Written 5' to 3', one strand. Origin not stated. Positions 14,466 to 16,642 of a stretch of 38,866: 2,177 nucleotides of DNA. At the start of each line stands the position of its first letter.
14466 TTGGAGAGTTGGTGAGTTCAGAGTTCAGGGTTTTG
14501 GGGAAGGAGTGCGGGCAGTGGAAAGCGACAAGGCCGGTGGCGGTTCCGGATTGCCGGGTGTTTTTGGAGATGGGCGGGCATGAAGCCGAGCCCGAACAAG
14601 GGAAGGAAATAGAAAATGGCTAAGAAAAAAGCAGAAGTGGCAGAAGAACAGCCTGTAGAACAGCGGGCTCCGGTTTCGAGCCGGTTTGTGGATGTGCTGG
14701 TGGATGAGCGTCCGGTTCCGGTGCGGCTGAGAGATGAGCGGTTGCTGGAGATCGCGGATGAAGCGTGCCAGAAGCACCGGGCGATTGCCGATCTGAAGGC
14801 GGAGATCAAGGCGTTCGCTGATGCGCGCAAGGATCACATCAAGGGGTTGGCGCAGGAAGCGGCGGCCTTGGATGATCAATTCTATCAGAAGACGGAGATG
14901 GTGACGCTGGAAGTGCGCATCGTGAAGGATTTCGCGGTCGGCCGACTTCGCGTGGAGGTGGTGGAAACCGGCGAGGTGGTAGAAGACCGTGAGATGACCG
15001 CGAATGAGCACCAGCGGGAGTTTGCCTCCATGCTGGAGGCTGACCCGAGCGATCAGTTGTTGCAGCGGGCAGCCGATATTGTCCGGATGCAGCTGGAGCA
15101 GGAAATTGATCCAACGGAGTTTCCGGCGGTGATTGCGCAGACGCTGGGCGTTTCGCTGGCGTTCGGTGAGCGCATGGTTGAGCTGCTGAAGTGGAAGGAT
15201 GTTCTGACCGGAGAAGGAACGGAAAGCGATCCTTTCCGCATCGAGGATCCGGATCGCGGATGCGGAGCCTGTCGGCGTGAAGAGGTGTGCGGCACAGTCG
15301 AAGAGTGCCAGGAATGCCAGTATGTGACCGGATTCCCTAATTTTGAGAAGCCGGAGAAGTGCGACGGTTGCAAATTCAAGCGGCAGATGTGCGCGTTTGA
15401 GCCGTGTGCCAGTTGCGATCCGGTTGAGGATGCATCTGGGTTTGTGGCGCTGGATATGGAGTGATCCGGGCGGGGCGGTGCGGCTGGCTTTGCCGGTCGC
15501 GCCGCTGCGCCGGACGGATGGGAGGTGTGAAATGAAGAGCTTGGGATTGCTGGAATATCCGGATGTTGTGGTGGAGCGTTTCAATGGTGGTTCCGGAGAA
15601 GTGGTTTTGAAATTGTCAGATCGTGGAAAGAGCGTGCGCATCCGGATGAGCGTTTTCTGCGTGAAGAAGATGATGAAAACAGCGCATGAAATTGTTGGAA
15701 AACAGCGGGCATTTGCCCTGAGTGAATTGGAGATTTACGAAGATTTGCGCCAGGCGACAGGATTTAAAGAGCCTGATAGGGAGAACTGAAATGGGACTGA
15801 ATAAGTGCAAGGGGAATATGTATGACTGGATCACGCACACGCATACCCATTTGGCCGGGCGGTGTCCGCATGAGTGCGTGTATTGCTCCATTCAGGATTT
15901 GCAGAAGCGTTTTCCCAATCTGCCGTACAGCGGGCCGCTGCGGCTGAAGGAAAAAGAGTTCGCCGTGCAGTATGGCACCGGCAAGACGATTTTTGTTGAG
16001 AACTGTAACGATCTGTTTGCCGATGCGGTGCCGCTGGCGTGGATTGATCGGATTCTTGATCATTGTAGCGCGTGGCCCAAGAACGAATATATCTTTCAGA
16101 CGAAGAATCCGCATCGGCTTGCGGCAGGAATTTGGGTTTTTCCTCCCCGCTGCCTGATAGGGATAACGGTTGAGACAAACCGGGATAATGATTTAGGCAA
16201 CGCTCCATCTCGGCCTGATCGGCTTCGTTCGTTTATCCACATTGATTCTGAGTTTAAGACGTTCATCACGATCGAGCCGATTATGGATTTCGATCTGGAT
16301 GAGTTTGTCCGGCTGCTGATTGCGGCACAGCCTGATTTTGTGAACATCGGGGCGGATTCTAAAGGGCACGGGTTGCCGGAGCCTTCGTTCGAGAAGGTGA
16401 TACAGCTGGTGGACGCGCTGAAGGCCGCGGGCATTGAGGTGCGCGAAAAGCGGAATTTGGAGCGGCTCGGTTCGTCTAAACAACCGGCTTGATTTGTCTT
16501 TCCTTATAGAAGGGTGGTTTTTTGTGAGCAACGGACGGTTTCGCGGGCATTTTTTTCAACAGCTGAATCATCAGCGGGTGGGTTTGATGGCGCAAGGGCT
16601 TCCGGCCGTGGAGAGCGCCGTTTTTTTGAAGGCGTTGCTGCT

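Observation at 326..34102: Highly over-represented 15-bp palindrome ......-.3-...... scattered through genes and intergenic DNA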

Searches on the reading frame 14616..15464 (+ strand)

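Call 43: search_protein_families(library=pfam, proteins=[window:14616-15464:+], max_evalue=0.05)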
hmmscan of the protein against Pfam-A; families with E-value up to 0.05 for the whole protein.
window:14616-15464:+ (282 aa): 0 families

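Call 50: search_protein_families(library=phrogs, proteins=[window:14616-15464:+], max_evalue=0.01)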
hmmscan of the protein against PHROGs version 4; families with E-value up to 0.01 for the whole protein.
window:14616-15464:+ (282 aa): 1 family
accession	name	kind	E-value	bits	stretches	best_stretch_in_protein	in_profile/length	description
phrog_12688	-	unknown function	7.5e-07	30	1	6-143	3-138/142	-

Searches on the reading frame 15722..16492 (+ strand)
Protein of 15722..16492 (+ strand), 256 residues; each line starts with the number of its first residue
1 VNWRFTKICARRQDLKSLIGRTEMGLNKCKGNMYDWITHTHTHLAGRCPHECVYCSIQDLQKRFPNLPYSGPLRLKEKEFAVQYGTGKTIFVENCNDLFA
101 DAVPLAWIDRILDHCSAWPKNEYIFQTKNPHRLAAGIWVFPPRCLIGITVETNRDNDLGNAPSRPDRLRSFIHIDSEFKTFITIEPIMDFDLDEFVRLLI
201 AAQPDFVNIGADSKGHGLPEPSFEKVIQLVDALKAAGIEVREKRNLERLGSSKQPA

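Call 43: search_protein_families(library=pfam, proteins=[window:15722-16492:+], max_evalue=0.05)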
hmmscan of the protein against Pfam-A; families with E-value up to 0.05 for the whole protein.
window:15722-16492:+ (256 aa): 2 families
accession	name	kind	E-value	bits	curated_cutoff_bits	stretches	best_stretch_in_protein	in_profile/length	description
PF07505.17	DUF5131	-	3e-09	37.2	28.9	1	50-189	22-165/243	Protein of unknown function (DUF5131)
PF04055.27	Radical_SAM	-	3.5e-05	24.5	29.5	0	176-240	76-143/166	Radical SAM superfamily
